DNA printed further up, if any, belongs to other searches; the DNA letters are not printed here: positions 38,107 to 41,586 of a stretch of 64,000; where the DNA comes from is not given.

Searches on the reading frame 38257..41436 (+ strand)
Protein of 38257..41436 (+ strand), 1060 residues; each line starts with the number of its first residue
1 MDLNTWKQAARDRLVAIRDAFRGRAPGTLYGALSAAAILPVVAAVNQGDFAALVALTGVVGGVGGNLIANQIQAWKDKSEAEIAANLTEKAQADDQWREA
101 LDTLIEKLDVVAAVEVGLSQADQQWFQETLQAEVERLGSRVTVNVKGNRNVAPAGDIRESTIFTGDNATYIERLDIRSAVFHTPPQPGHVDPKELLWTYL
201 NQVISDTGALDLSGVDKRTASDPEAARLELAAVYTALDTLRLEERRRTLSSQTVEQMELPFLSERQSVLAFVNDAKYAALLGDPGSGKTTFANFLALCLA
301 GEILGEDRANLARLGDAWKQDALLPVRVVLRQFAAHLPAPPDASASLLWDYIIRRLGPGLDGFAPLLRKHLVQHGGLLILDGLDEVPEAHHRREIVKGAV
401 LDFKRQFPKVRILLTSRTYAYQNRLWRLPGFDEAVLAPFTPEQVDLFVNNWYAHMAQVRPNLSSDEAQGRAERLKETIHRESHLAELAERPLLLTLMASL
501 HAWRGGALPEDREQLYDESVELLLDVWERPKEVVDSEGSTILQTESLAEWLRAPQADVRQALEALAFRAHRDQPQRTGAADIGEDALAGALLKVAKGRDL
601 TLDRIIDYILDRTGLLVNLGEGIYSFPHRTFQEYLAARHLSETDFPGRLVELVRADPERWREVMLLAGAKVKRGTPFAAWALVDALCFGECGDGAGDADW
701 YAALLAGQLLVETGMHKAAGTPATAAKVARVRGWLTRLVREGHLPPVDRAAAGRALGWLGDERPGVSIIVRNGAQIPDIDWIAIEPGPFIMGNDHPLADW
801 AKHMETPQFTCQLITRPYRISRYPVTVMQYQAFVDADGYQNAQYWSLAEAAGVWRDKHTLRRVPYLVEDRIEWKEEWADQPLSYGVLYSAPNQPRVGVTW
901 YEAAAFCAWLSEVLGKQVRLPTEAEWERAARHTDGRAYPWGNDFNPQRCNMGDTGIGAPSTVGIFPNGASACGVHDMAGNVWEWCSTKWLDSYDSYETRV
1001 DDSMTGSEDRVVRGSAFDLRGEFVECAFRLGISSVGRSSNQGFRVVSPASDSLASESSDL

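Call 7: search_protein_families(library=pfam, proteins=[window:38257-41436:+], max_evalue=0.01)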
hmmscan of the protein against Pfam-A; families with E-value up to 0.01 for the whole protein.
window:38257-41436:+ (1060 aa): 5 families
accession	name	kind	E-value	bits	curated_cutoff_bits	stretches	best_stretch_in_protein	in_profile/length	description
PF03781.23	FGE-sulfatase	-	4.6e-48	164.5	23.3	1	780-1046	4-254/255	Sulfatase-modifying factor enzyme 1-like domain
PF05729.18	NACHT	-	1.6e-10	41.5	26.7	1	278-453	3-165/167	NACHT domain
PF24883.2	NPHP3_N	-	1.4e-06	29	24.8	1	275-417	22-164/164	Nephrocystin 3, N-terminal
PF20720.3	nSTAND3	-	0.0019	18.4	27.2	0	269-301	11-43/155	Novel STAND NTPase 3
PF13401.12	AAA_22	-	0.005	17.6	27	0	275-388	5-98/130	AAA domain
